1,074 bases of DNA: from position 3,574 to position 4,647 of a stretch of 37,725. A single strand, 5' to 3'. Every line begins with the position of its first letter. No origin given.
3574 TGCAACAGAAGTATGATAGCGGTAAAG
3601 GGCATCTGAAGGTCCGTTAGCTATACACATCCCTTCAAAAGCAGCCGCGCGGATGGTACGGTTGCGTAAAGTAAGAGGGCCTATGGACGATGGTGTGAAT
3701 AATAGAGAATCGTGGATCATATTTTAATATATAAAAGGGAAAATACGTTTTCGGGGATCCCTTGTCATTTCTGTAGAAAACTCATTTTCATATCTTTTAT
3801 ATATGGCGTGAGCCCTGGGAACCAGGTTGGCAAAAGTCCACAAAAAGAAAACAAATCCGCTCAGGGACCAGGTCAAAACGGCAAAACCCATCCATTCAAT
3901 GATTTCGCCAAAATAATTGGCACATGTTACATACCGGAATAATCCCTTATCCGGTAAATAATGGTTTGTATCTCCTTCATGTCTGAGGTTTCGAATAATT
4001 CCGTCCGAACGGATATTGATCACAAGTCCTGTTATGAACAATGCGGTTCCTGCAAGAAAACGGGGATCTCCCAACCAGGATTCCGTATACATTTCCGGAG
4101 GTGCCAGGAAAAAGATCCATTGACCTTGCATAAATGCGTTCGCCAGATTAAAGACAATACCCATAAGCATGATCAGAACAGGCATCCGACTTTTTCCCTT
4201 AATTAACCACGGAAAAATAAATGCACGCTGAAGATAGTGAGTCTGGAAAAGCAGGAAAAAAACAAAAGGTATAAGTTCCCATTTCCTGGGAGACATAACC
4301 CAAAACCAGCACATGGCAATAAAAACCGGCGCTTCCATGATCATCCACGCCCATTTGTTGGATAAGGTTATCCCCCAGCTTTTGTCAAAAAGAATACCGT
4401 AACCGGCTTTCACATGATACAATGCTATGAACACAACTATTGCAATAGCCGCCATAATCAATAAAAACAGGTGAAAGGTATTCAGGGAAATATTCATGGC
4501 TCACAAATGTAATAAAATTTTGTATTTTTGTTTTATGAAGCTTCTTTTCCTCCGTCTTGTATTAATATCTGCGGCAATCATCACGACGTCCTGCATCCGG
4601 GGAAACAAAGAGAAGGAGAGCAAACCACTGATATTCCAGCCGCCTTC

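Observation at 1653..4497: SRD5A-like 5alpha-reductase, OYE ene-reductase and SDR operon: candidate gut-bacterial allo/iso-allo bile-acid (isoalloLCA) pathway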

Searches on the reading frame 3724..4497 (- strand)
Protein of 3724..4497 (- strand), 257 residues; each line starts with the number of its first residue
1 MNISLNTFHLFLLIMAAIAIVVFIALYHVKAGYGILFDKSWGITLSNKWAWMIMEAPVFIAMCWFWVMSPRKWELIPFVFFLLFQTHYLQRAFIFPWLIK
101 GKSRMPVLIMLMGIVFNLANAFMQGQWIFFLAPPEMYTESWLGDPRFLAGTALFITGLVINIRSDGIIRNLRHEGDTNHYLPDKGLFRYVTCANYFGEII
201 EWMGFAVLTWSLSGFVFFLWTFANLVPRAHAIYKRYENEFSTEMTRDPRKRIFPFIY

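Call 3: search_protein_families(library=pfam, proteins=[window:3724-4497:-])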
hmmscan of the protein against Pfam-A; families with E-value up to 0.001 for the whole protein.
window:3724-4497:- (257 aa): 2 families
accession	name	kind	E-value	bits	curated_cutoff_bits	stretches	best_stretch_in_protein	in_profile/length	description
PF02544.21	Steroid_dh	-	2.3e-41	141.7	22.6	1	104-257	2-150/150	3-oxo-5-alpha-steroid 4-dehydrogenase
PF06966.17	DUF1295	-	1.9e-07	31.2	20.4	1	148-213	122-187/235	Protein of unknown function (DUF1295)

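Call 4: search_protein_families(library=ncbifam, proteins=[window:3724-4497:-])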
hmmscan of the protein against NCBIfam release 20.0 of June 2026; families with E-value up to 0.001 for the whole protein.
window:3724-4497:- (257 aa): 0 families

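Call 6: find_homologous_proteins(query=window:3724-4497:-)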
Query window:3724-4497:- (257 aa): 1931 proteins with E <= 0.001 among 2203 candidates; the best 120 are listed.
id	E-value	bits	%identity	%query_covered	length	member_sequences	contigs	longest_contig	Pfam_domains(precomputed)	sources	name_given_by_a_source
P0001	1.8e-167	574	98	100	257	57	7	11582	PF06966.18,PF02544.22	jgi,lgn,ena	-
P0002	3.4e-146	504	82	100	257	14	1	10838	PF06966.18,PF02544.22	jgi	-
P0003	4.4e-144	497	82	100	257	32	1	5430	PF06966.18,PF02544.22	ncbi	-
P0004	1.5e-141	489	81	100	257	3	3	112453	PF06966.18,PF02544.22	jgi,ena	-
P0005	1.6e-140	486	81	100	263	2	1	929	PF06966.18,PF02544.22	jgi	-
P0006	1.6e-140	486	81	100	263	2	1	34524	PF06966.18,PF02544.22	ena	-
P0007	4.4e-126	438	74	100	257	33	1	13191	PF06966.18,PF02544.22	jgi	-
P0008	6.9e-126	438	75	95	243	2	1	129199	PF06966.18,PF02544.22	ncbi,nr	ncbi:MAG: DUF1295 domain-containing protein [Bacteroidales bacterium]|nr:DUF1295 domain-containing p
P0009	1.2e-119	417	69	99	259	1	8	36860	PF06966.18,PF02544.22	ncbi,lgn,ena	-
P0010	5.0e-118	412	68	97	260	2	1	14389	PF06966.18,PF02544.22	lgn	-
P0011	1.1e-117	411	67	100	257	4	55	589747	PF06966.18,PF02544.22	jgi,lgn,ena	jgi:3-oxo-5-alpha-steroid 4-dehydrogenase 1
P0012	8.8e-117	408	69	100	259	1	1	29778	PF06966.18,PF02544.22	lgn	-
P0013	8.1e-116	405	66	100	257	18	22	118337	PF06966.18,PF02544.22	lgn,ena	-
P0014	1.2e-113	397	67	97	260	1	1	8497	PF06966.18,PF02544.22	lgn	-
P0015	2.0e-112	394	66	100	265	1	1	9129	PF06966.18,PF02544.22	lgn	-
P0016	1.3e-111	391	66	100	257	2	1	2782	PF06966.18,PF02544.22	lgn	-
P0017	2.5e-109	383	65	99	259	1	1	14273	PF06966.18,PF02544.22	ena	-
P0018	1.3e-108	381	66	99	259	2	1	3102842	PF06966.18,PF02544.22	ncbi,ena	-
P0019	1.6e-108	381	64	99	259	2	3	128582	PF06966.18,PF02544.22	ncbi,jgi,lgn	jgi:3-oxo-5-alpha-steroid 4-dehydrogenase 1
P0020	1.2e-106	375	62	100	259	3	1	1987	PF06966.18,PF02544.22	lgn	-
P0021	4.4e-105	369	64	99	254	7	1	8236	PF06966.18,PF02544.22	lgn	-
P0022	5.6e-105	369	62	100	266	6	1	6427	PF02544.22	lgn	-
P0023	3.4e-104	366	63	100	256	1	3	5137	PF06966.18,PF02544.22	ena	-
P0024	3.7e-104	366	63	100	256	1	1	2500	PF06966.18,PF02544.22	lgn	-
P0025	3.9e-104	366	83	74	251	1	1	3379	PF02544.22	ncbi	-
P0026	4.0e-104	366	63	100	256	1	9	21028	PF06966.18,PF02544.22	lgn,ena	-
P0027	4.2e-104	366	63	100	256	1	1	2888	PF06966.18,PF02544.22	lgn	-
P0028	4.4e-104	366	63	100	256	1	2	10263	PF06966.18,PF02544.22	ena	-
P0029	5.3e-104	366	63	100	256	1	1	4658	PF06966.18,PF02544.22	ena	-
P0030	5.3e-104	366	63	100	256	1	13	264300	PF06966.18,PF02544.22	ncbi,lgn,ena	-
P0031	5.4e-104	366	63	100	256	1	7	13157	PF06966.18,PF02544.22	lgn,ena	-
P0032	5.4e-104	366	62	100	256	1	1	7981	PF06966.18,PF02544.22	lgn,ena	-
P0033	5.8e-104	366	63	100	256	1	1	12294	PF06966.18,PF02544.22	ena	-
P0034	6.6e-104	366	63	100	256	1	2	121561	PF06966.18,PF02544.22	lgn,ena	-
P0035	6.7e-104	366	63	100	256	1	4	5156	PF06966.18,PF02544.22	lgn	-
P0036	7.0e-104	365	61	100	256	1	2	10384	PF06966.18,PF02544.22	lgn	-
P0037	7.2e-104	365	63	100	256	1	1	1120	PF06966.18,PF02544.22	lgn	-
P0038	7.6e-104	365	63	100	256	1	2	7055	PF06966.18,PF02544.22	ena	-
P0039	7.7e-104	365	63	100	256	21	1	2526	PF06966.18,PF02544.22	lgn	-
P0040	8.0e-104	365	62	100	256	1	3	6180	PF06966.18,PF02544.22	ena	-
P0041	8.2e-104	365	63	100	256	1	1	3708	PF06966.18,PF02544.22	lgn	-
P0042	8.7e-104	365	63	100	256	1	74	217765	PF06966.18,PF02544.22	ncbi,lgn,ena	-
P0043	8.9e-104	365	63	100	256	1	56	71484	PF06966.18,PF02544.22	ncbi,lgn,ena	-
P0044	1.0e-103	365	63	100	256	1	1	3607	PF06966.18,PF02544.22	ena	-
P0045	1.2e-103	365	61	97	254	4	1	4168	PF06966.18,PF02544.22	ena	-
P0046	1.3e-103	365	62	100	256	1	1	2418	PF06966.18,PF02544.22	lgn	-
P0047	1.3e-103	365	63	100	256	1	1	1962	PF06966.18,PF02544.22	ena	-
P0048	1.3e-103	365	63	100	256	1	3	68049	PF06966.18,PF02544.22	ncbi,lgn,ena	-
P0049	1.3e-103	365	63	100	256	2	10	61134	PF06966.18,PF02544.22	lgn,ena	-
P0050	1.5e-103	364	64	99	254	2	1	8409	PF06966.18,PF02544.22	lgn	-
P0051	1.9e-103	364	62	100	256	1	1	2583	PF06966.18,PF02544.22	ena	-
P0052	3.1e-103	363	62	100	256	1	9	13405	PF06966.18,PF02544.22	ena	-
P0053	3.2e-103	363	62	100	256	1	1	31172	PF06966.18,PF02544.22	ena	-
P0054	3.4e-103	363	62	99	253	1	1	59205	PF06966.18,PF02544.22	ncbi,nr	ncbi:MAG TPA: DUF1295 domain-containing protein [Candidatus Caccoplasma merdavium]|nr:DUF1295 domain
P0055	4.6e-103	363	62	100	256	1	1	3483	PF06966.18,PF02544.22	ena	-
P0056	4.6e-103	363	62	100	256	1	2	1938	PF06966.18,PF02544.22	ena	-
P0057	5.3e-103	363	61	100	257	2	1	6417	PF06966.18,PF02544.22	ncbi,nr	ncbi:MAG: DUF1295 domain-containing protein [Porphyromonadaceae bacterium]|nr:DUF1295 domain-contain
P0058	5.3e-103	363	62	100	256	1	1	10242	PF06966.18,PF02544.22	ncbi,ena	-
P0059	5.6e-103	363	62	100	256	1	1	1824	PF06966.18,PF02544.22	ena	-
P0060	5.7e-103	363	64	97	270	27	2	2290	PF06966.18,PF02544.22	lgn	-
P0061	6.7e-103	362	62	100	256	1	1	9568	PF06966.18,PF02544.22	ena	-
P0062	7.0e-103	362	58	99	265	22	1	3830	PF06966.18,PF02544.22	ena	-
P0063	7.4e-103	362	62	100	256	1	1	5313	PF06966.18,PF02544.22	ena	-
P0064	1.3e-102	361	62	100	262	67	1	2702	PF06966.18,PF02544.22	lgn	-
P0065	2.0e-102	361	59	100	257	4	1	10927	PF06966.18,PF02544.22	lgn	-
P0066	2.2e-102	361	62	100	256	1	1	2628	PF06966.18,PF02544.22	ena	-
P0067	3.1e-102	360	61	100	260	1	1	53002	PF06966.18,PF02544.22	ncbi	-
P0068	3.5e-102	360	62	100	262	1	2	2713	PF06966.18,PF02544.22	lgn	-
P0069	3.7e-102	360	61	100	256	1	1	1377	PF06966.18,PF02544.22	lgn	-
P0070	6.5e-102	359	58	99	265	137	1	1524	PF06966.18,PF02544.22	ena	-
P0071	7.2e-102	359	61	99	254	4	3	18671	PF06966.18,PF02544.22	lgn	-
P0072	7.4e-102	359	61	100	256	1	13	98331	PF06966.18,PF02544.22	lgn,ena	-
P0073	7.5e-102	359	61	100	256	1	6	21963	PF06966.18,PF02544.22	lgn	-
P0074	8.4e-102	359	63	99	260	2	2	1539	PF06966.18,PF02544.22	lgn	-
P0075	1.5e-101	358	61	99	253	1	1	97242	PF06966.18,PF02544.22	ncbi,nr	ncbi:MAG: DUF1295 domain-containing protein [Coprobacter sp.]|nr:DUF1295 domain-containing protein [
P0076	2.2e-101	357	58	100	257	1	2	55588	PF06966.18,PF02544.22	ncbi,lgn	-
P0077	2.3e-101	357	61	100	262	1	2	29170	PF06966.18,PF02544.22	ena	-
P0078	4.8e-101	356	63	98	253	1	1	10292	PF06966.18,PF02544.22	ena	-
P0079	9.6e-101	355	57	100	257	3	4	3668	PF06966.18,PF02544.22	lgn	-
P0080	1.2e-100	355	62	99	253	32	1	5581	PF06966.18,PF02544.22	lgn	-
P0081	1.6e-100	354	64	99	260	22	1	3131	PF06966.18,PF02544.22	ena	-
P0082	2.1e-100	354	61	99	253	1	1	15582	PF06966.18,PF02544.22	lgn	-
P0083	2.6e-100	354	61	98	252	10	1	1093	PF06966.18,PF02544.22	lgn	-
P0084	3.2e-100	354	61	98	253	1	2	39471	PF02544.22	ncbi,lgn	-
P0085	3.5e-100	353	61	99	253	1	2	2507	PF06966.18,PF02544.22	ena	-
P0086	4.4e-100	353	64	98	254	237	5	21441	PF06966.18,PF02544.22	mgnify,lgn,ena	mgnify:FL=1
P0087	4.5e-100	353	60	100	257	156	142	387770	PF06966.18,PF02544.22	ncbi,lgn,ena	-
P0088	4.8e-100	353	61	98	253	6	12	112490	PF02544.22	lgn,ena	-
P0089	5.8e-100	353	62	98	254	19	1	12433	PF06966.18,PF02544.22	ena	-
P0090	6.6e-100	352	57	100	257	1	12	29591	PF06966.18,PF02544.22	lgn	-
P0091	9.1e-100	352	60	99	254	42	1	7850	PF02544.22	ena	-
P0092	1.2e-99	352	60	97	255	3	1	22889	PF06966.18,PF02544.22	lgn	-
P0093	1.2e-99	352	61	99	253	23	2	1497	PF06966.18,PF02544.22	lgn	-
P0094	1.3e-99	352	65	90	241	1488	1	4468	PF06966.18,PF02544.22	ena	-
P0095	1.9e-99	351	60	98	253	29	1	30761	PF02544.22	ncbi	-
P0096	1.9e-99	351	57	100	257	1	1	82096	PF06966.18,PF02544.22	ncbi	ncbi:MAG: DUF1295 domain-containing protein [Candidatus Aphodosoma sp.]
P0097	2.1e-99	351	62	99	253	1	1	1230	PF06966.18,PF02544.22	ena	-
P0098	2.2e-99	351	62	99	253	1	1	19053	PF02544.22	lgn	-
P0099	2.5e-99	351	61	99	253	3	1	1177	PF06966.18,PF02544.22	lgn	-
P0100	3.0e-99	350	62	99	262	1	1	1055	PF06966.18,PF02544.22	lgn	-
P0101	3.0e-99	350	62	99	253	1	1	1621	PF02544.22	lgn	-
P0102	3.3e-99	350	59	99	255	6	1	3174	PF06966.18,PF02544.22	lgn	-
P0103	4.5e-99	350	61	99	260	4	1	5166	PF06966.18,PF02544.22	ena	-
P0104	6.3e-99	349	59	99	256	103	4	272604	PF06966.18,PF02544.22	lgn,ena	-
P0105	6.9e-99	349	63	97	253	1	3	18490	PF06966.18,PF02544.22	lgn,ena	-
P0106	7.0e-99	349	61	100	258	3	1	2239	PF06966.18,PF02544.22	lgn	-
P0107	7.4e-99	349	61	99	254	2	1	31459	PF06966.18,PF02544.22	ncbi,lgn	-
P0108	8.4e-99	349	61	99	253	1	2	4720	PF02544.22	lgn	-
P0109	1.2e-98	348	60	95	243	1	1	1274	PF06966.18,PF02544.22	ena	-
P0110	1.3e-98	348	60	99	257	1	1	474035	PF02544.22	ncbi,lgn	-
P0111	1.6e-98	348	58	98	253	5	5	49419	PF02544.22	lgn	-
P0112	1.6e-98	348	60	98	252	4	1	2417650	PF02544.22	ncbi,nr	nr:DUF1295 domain-containing protein [Parabacteroides pacaensis]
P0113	2.3e-98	347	60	100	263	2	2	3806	PF02544.22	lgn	-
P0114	2.4e-98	347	60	99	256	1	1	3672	PF06966.18,PF02544.22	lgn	-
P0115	2.6e-98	347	61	100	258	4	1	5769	PF06966.18,PF02544.22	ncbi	-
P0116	2.7e-98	347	62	98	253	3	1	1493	PF02544.22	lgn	-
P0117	2.8e-98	347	60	100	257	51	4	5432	PF02544.22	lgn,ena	-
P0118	2.9e-98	347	62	98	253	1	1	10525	PF06966.18,PF02544.22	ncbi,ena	-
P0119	3.0e-98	347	60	97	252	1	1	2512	PF06966.18,PF02544.22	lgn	-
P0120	3.1e-98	347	58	98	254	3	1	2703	PF06966.18,PF02544.22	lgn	-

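Call 10: find_related_loci(query=window:3724-4497:-, collection=genome_contigs, flank=6000)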
Query window:3724-4497:- (257 aa) in genome_contigs; peptide patterns used: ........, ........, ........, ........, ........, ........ (x = any residue, [..] = any of these).
81 stretches matched a pattern; 25 encode a relative of the query (tblastn E <= 1e-3); 25 distinct loci.
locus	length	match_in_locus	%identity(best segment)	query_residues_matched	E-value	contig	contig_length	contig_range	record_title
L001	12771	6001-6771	96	1-257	8e-170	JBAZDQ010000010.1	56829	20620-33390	MAG: Bacteroidales bacterium isolate SO_2017_LW3_103 NODE_1131_length_56829_cov_5.472646_LW162_2017, whole genome shotgu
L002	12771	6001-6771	97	1-257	2e-169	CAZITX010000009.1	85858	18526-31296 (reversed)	MAG TPA_asm: uncultured Muribaculaceae bacterium isolate SRP241326_co1_340 genome assembly, contig: NODE_483_length_8585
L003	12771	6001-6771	96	1-257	3e-167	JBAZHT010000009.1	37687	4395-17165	MAG: Bacteroidales bacterium isolate SO_2017_LW3_77 NODE_2590_length_37687_cov_5.089643_LW162_2017, whole genome shotgun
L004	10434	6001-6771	86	1-257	2e-155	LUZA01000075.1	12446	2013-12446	MAG: Bacteroidales bacterium Bact_09 Bact_09_contig_109790, whole genome shotgun sequence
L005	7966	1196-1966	83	1-257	3e-151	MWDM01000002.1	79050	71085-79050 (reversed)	MAG: Bacteroidetes bacterium ADurb.Bin139 BWX93_contig000002, whole genome shotgun sequence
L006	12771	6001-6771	82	1-257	1e-149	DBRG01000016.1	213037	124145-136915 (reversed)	MAG TPA_asm: Bacteroidales bacterium UBA1374 UBA1374_contig_1103, whole genome shotgun sequence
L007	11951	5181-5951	83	1-257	7e-146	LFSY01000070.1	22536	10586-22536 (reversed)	MAG: Rikenellaceae bacterium DTU002 scaffold5111, whole genome shotgun sequence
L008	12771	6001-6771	81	1-257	3e-145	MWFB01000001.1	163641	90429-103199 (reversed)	MAG: Bacteroidetes bacterium ADurb.Bin013 BWX52_contig000001, whole genome shotgun sequence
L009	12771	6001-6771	74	1-257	1e-130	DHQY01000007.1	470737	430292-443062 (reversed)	MAG TPA_asm: Bacteroidales bacterium UBA5326 UBA5326_contig_669, whole genome shotgun sequence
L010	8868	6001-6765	58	3-257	2e-101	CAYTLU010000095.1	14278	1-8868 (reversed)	MAG TPA_asm: uncultured Bacteroides sp. isolate SRP330255_co2_190 genome assembly, contig: k141_5685213, whole genome sh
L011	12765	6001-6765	57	3-257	3e-99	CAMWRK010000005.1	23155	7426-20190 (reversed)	MAG TPA_asm: uncultured Prevotellaceae bacterium isolate SRR14411281_bin.2_metawrap_v1.3_MAG genome assembly, contig: NO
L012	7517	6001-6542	86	1-257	1e-83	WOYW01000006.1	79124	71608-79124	MAG: Bacteroidales bacterium isolate WOFB08 NODE_100_length_79124_cov_36.680848, whole genome shotgun sequence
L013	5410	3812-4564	40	1-256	2e-60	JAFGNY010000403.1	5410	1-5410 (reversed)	MAG: Bacteroidales bacterium isolate Zod_Metabat.574 k87_14917176, whole genome shotgun sequence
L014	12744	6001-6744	40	6-257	1e-56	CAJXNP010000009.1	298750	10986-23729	MAG TPA_asm: uncultured Cytophagales bacterium isolate SRR6201619_bin.14_MetaBAT_v2.12.1_MAG genome assembly, contig: NO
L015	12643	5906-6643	41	8-257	1e-55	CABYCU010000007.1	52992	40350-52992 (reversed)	MAG: uncultured SAR86 cluster bacterium isolate AG-325-N10 genome assembly, contig: AG-325-N10_NODE_7, whole genome shot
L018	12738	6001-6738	40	5-254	3e-54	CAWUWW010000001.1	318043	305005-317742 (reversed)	MAG: uncultured SAR86 cluster bacterium isolate HER22_SIP_1000_bin_47 genome assembly, contig: HER22_SP_1000_bin_47-read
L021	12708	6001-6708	39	17-256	4e-52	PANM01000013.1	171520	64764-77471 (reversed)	MAG: Methanobacteriota archaeon isolate SAT2681 94528, whole genome shotgun sequence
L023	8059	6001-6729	34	3-251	2e-40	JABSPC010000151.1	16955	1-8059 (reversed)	MAG: Crocinitomicaceae bacterium isolate DT_24 DT-Crocinitomicaceae-1_scaffold_151, whole genome shotgun sequence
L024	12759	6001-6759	34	1-257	4e-40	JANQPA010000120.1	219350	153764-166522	MAG: Saprospiraceae bacterium isolate IP29b_bin.15 k99_2439173, whole genome shotgun sequence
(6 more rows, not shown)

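Call 11: list_cluster_members(proteins=[P0001, P0011, P0018, P0042, P0043, P0087, P0104, P0110, P0112, P0030])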
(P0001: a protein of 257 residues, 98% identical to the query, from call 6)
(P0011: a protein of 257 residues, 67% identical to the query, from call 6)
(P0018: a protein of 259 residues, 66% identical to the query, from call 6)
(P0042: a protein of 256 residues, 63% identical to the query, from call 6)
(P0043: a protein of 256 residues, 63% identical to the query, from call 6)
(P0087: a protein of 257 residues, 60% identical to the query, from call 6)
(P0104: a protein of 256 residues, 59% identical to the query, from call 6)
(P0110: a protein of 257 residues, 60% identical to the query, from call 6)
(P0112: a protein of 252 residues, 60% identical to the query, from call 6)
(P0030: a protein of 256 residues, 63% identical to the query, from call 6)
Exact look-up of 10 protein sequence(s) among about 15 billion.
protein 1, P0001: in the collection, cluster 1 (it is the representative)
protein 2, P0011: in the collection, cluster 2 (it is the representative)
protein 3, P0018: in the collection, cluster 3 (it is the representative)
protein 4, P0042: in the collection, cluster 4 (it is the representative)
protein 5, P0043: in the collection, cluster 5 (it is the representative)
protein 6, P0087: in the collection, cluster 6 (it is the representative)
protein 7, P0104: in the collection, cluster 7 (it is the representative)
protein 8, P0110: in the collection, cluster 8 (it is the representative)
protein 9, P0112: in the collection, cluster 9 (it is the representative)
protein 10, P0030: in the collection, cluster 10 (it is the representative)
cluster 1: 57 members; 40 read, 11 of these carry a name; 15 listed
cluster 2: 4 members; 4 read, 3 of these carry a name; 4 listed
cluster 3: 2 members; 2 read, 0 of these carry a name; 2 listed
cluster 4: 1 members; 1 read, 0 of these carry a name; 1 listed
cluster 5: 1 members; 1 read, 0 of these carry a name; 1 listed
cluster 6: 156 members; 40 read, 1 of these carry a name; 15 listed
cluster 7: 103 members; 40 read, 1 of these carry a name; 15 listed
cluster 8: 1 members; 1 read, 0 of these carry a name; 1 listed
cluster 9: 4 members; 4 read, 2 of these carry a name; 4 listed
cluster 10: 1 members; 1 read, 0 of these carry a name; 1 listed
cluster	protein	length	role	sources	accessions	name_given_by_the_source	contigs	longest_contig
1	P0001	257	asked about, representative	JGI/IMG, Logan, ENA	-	-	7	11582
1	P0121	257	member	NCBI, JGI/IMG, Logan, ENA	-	3-oxo-5-alpha-steroid 4-dehydrogenase 1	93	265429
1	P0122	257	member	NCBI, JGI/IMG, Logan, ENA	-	3-oxo-5-alpha-steroid 4-dehydrogenase 1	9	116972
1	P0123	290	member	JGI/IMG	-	3-oxo-5-alpha-steroid 4-dehydrogenase 1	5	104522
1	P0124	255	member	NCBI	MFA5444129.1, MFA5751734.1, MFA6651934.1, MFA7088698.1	MAG: DUF1295 domain-containing protein [Bacteroidales bacterium]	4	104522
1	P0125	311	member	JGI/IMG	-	3-oxo-5-alpha-steroid 4-dehydrogenase 1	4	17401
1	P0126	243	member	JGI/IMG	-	3-oxo-5-alpha-steroid 4-dehydrogenase 1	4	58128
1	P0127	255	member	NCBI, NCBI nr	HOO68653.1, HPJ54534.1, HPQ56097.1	MAG TPA: DUF1295 domain-containing protein [Bacteroidales bacterium] | DUF1295 domain-containing protein [Bacteroidales bacterium]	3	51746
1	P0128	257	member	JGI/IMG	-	3-oxo-5-alpha-steroid 4-dehydrogenase 1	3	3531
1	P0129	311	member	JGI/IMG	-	3-oxo-5-alpha-steroid 4-dehydrogenase 1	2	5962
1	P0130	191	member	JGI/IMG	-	3-oxo-5-alpha-steroid 4-dehydrogenase 1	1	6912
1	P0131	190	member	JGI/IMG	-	3-oxo-5-alpha-steroid 4-dehydrogenase 1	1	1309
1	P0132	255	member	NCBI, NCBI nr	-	-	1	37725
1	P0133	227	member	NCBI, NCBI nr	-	-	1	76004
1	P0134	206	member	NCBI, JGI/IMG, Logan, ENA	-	-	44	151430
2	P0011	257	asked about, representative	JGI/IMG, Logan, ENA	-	3-oxo-5-alpha-steroid 4-dehydrogenase 1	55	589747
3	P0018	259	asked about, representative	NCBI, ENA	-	-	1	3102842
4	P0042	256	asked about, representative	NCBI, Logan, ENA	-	-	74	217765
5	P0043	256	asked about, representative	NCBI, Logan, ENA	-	-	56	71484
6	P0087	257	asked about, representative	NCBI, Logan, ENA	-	-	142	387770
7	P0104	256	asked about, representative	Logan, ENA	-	-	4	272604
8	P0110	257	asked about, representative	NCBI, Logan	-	-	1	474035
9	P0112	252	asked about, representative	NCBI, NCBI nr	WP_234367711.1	DUF1295 domain-containing protein [Parabacteroides pacaensis]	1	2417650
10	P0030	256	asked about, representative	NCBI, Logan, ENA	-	-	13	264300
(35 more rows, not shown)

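Call 17: search_protein_families(library=pfam, proteins=[L010:5998-6768:+, L010:6781-8031:+, L010:8036-8842:+, L010:5078-5812:+, L010:3699-4799:+])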
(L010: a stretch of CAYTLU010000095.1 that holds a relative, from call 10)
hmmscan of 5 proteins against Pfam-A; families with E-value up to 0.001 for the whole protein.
L010:5998-6768:+ (256 aa): 2 families
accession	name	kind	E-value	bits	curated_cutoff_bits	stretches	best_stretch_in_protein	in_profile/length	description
PF02544.21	Steroid_dh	-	1.3e-44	152.3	22.6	1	103-256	2-150/150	3-oxo-5-alpha-steroid 4-dehydrogenase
PF06966.17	DUF1295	-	5.6e-07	29.7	20.4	1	147-214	122-189/235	Protein of unknown function (DUF1295)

L010:6781-8031:+ (416 aa): 1 family
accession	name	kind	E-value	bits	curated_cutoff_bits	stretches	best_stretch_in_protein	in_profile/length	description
PF00724.26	Oxidored_FMN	-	6.4e-53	180.7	27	1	11-254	1-253/342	NADH:flavin oxidoreductase / NADH oxidase family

L010:8036-8842:+ (268 aa): 3 families
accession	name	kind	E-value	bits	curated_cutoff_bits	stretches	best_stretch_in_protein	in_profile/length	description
PF00106.31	adh_short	-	3.6e-40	138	26.6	1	11-199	1-188/195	short chain dehydrogenase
PF13561.12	adh_short_C2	-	3.5e-27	95.9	27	1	17-197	1-180/236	Enoyl-(Acyl carrier protein) reductase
PF08659.16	KR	-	8.2e-09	36.1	22.6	1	12-172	2-161/180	KR domain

L010:5078-5812:+ (244 aa): 0 families

L010:3699-4799:+ (366 aa): 3 families
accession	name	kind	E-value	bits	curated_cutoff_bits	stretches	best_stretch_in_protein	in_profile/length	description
PF06071.19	YchF-GTPase_C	-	4e-37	126.6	27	1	282-365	1-84/84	Protein of unknown function (DUF933)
PF01926.29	MMR_HSR1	-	1.1e-22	80.7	21.9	1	5-119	2-96/113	50S ribosome-binding GTPase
PF02421.24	FeoB_N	-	1.2e-08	35.1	27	1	5-49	3-47/156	Ferrous iron transport protein B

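Call 20: find_encoding_contigs(protein=P0042, flank=5000, max_places=3)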
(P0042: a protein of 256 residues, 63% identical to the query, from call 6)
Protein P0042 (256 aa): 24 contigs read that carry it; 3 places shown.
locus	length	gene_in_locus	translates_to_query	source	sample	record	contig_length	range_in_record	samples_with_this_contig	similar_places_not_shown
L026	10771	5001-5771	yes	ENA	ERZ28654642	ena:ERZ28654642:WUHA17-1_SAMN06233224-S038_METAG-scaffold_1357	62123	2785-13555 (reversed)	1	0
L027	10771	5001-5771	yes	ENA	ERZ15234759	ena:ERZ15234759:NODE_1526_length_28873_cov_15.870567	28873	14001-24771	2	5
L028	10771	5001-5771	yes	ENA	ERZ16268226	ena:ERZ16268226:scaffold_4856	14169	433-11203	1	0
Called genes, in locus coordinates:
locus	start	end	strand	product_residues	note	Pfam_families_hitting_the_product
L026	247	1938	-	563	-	PF14903:WG_beta_rep, PF00656:Peptidase_C14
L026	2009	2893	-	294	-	-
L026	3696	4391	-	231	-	PF04172:LrgB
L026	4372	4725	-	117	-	PF03788:LrgA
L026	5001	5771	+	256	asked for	PF02544:Steroid_dh, PF06966:DUF1295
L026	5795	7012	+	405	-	PF00724:Oxidored_FMN, PF01207:Dus (faint)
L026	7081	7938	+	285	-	PF00106:adh_short, PF08659:KR (faint), PF13561:adh_short_C2, PF00106:adh_short (weak)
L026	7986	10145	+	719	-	PF10459:Peptidase_S46, PF00089:Trypsin (faint), PF13365:Trypsin_2 (faint)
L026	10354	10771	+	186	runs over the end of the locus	PF00132:Hexapep, PF14602:Hexapep_2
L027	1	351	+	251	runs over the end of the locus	PF00121:TIM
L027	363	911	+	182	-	PF05036:SPOR (faint)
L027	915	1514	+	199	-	PF01227:GTP_cyclohydroI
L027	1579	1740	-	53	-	-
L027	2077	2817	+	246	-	PF01553:Acyltransferase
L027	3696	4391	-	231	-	PF04172:LrgB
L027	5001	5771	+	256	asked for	PF02544:Steroid_dh, PF06966:DUF1295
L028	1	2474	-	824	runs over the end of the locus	PF14903:WG_beta_rep, PF00656:Peptidase_C14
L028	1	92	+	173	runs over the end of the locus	?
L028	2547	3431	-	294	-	-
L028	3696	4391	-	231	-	PF04172:LrgB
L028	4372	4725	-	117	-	PF03788:LrgA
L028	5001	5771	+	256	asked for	PF02544:Steroid_dh, PF06966:DUF1295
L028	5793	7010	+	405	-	PF00724:Oxidored_FMN, PF01207:Dus (faint)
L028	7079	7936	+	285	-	PF00106:adh_short, PF13561:adh_short_C2, PF00106:adh_short (weak)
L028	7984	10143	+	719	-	PF10459:Peptidase_S46, PF00089:Trypsin (faint), PF13365:Trypsin_2 (faint)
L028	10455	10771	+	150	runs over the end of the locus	PF00132:Hexapep, PF14602:Hexapep_2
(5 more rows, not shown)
